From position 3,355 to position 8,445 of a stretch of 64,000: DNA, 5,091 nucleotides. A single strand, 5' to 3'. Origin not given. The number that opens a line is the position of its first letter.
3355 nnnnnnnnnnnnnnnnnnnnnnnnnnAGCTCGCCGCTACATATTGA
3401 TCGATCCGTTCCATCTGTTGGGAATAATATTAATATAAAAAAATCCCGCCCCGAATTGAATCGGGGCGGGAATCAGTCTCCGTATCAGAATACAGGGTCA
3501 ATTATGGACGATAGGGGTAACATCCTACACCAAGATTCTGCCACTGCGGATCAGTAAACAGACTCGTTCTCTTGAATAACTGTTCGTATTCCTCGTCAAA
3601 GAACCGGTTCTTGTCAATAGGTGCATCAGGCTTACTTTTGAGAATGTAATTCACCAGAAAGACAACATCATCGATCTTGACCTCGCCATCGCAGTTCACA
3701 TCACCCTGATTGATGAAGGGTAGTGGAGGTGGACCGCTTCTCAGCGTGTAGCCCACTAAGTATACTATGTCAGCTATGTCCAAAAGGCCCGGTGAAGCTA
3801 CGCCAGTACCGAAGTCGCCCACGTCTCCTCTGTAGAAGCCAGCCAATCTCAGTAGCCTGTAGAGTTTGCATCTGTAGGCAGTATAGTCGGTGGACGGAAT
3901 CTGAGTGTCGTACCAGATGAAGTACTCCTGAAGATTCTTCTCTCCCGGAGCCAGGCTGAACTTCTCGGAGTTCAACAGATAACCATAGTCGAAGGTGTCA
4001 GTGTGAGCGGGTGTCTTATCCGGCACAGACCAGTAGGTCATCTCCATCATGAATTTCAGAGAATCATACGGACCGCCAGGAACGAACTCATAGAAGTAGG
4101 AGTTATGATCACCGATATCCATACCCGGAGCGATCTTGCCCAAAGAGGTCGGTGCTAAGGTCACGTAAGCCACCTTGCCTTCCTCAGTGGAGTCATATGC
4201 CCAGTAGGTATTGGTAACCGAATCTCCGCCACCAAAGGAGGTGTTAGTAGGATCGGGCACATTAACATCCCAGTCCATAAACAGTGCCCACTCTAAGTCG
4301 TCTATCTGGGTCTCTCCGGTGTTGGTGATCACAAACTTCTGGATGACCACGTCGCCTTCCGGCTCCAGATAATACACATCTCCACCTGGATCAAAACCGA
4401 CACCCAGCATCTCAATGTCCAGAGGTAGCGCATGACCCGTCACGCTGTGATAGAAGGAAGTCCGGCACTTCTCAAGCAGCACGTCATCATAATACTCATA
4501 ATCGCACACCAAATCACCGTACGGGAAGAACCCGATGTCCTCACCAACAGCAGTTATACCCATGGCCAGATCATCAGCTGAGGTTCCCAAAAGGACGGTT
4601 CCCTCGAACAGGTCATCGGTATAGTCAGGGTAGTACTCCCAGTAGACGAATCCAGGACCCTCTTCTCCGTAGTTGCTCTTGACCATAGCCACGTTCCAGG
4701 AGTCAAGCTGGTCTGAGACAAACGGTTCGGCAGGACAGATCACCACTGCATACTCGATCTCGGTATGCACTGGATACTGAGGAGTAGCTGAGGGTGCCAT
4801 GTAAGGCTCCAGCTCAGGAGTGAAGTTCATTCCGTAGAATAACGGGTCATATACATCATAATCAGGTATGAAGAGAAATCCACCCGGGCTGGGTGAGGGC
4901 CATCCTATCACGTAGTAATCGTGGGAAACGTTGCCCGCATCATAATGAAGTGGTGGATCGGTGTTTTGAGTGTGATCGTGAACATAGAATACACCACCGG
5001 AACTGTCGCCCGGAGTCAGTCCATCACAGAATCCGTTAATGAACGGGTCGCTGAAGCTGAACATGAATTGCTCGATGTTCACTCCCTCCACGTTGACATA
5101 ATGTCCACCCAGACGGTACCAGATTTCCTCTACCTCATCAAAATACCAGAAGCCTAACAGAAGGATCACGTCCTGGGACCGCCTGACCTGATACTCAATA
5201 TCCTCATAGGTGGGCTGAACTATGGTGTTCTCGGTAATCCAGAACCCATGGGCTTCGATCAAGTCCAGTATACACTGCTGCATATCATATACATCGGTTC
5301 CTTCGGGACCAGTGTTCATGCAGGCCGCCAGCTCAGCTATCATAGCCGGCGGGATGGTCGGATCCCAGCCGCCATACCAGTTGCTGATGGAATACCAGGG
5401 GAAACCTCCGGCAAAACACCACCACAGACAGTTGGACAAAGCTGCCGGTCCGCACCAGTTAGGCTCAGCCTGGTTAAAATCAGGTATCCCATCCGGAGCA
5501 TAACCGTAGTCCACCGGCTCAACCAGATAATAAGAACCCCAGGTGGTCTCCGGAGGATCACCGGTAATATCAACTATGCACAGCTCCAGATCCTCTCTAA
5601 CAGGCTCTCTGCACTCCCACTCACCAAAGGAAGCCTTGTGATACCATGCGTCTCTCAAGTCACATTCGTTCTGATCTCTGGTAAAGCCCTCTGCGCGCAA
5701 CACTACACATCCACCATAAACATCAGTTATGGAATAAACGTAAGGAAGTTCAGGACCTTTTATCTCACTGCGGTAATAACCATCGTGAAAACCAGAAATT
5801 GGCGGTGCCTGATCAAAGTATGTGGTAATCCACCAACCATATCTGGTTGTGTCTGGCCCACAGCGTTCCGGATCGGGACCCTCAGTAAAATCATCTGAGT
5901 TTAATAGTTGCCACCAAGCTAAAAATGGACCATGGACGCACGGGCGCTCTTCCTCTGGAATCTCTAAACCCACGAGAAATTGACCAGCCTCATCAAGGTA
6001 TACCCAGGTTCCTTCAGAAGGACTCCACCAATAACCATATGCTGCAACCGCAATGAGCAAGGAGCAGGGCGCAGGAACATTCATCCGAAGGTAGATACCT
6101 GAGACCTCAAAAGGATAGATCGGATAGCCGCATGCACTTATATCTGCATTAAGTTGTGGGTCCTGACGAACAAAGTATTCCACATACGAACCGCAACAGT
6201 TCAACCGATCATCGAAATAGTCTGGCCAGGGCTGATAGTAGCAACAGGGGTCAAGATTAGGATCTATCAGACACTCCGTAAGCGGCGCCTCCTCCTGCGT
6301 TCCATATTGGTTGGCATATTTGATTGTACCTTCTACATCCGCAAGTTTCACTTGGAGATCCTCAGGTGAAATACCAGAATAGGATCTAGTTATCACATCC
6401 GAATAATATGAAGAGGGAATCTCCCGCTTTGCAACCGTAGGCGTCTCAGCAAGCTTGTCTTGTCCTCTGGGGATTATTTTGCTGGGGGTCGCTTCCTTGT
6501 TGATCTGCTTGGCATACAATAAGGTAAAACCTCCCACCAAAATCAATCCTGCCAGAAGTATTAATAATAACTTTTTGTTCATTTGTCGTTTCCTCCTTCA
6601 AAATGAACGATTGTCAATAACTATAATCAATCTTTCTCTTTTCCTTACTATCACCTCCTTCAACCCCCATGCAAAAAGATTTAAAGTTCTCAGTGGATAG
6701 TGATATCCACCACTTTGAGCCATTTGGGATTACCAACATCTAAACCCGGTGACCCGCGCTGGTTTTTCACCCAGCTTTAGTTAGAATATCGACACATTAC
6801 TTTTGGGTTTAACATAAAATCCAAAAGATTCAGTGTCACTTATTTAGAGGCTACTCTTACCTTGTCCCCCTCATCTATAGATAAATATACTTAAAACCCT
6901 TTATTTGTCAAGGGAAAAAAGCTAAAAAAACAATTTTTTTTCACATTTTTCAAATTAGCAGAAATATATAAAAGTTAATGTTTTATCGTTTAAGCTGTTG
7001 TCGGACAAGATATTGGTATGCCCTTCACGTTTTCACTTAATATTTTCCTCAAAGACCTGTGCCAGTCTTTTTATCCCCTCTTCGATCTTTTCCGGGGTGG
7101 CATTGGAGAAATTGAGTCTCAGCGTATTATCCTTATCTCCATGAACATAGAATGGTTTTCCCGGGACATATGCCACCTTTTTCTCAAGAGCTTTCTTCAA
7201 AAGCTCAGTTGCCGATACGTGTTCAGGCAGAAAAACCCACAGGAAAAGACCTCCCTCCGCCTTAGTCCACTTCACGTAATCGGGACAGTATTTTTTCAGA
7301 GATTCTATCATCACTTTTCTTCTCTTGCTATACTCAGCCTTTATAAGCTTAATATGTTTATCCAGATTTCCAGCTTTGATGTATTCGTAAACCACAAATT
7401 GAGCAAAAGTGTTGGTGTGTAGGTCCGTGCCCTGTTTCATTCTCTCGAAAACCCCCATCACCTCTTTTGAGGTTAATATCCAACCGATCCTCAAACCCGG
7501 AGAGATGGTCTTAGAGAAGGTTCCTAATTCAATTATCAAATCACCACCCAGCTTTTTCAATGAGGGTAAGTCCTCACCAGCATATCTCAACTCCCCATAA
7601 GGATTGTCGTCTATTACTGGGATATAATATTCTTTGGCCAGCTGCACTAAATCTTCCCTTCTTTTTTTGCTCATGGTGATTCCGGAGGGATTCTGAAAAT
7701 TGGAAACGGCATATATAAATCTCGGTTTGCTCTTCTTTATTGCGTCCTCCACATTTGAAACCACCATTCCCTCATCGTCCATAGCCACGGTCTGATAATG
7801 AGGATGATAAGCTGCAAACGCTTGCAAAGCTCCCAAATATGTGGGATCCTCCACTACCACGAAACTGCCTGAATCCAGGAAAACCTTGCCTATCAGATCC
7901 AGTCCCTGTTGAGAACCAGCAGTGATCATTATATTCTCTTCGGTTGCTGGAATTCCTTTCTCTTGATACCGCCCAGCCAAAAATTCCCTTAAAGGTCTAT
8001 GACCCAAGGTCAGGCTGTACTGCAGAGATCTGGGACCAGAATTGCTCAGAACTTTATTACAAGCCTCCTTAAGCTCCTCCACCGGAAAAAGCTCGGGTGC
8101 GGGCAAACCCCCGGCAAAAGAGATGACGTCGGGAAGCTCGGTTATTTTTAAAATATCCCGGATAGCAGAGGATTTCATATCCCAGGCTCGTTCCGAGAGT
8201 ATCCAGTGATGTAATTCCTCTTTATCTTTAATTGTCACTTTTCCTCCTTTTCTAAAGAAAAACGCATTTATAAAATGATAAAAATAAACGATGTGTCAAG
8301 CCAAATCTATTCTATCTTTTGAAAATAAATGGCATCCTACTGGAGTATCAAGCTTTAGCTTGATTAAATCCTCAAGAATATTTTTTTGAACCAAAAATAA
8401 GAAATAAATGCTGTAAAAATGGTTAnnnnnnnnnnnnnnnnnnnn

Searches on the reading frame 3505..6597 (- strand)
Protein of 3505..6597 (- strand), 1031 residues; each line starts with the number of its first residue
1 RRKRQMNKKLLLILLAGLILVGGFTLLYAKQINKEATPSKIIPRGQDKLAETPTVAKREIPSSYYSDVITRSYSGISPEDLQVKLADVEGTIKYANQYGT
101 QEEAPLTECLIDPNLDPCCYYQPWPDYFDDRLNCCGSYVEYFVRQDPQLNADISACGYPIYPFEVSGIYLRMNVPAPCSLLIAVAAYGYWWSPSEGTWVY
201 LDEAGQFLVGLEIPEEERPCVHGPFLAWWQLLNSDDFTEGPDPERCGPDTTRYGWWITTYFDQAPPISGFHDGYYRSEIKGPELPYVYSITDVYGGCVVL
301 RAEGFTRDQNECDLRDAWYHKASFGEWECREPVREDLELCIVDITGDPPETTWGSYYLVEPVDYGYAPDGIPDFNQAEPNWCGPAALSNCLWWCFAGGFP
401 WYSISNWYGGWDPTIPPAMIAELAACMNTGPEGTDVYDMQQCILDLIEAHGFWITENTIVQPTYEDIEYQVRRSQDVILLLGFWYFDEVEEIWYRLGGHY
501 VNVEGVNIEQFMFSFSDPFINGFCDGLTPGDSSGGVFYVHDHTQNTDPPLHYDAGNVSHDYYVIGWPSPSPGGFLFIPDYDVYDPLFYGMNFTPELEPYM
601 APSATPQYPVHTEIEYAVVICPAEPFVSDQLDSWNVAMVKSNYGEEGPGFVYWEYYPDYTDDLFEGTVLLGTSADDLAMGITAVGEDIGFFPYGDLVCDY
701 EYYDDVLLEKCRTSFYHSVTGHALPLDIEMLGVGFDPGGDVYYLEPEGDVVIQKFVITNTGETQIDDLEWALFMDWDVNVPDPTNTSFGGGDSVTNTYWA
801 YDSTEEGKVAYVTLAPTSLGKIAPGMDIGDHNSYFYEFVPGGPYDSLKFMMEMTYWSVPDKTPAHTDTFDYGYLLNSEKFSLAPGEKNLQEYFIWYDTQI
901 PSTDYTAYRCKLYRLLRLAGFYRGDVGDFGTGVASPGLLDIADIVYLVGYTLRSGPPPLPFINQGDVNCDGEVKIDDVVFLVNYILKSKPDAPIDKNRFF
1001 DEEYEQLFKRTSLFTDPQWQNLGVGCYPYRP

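Call 6: search_protein_families(library=pfam, proteins=[window:3505-6597:-], max_evalue=0.01)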
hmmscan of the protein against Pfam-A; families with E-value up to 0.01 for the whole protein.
window:3505-6597:- (1031 aa): 1 family
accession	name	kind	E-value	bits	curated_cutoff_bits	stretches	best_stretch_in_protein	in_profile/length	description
PF00404.24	Dockerin_1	-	0.0025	18.4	22.9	1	965-997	2-34/57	Dockerin type I domain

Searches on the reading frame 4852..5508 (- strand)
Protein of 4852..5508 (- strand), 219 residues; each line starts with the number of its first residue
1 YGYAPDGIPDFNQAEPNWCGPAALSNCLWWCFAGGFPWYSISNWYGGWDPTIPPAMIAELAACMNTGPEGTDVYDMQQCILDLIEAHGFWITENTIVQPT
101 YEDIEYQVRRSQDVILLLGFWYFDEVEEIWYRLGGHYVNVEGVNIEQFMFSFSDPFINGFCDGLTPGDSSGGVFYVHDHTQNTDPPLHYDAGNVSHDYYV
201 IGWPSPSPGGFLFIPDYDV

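Call 67: search_protein_families(library=pfam, proteins=[window:4852-5508:-], max_evalue=10)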
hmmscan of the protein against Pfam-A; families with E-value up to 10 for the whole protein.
seq(219 aa): 1 family
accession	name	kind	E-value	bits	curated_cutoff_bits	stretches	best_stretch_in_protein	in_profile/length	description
PF13529.12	Peptidase_C39_2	-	0.0066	17.5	24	1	8-155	3-142/143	Peptidase_C39 like family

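Call 68: search_solved_structures(query=window:4852-5508:-, max_evalue=10)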
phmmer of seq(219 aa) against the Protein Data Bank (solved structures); distinct sequences matched with E-value up to 10: 1.
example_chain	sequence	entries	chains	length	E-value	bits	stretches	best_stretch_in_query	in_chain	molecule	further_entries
8ro0_TF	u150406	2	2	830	0.47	13.1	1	26-57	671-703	Septin and tuftelin-interacting protein 1 homolog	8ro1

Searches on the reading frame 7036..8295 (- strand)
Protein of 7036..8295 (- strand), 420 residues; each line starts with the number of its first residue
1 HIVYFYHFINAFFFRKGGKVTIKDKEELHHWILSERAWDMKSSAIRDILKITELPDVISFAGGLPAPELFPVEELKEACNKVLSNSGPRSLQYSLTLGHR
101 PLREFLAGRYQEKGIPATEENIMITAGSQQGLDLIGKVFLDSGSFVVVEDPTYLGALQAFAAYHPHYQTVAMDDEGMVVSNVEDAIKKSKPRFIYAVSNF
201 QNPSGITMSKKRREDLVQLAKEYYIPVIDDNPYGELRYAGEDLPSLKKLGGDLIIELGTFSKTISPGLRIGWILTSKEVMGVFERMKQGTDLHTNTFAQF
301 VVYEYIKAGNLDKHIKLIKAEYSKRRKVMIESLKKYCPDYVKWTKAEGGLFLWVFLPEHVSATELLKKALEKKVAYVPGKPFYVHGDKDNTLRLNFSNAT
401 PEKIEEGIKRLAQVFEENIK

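Call 79: search_protein_families(library=pfam, proteins=[window:7036-8295:-], max_evalue=0.001)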
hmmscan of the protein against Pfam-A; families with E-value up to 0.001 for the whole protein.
window:7036-8295:- (420 aa): 2 families
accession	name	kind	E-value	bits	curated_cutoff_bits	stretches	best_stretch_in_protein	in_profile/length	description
PF00155.27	Aminotran_1_2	-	1.6e-36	126.7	19.7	1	69-411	17-361/361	Aminotransferase class I and II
PF12897.13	Asp_aminotransf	-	8.4e-05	22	27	0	168-412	149-406/421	Aspartate amino-transferase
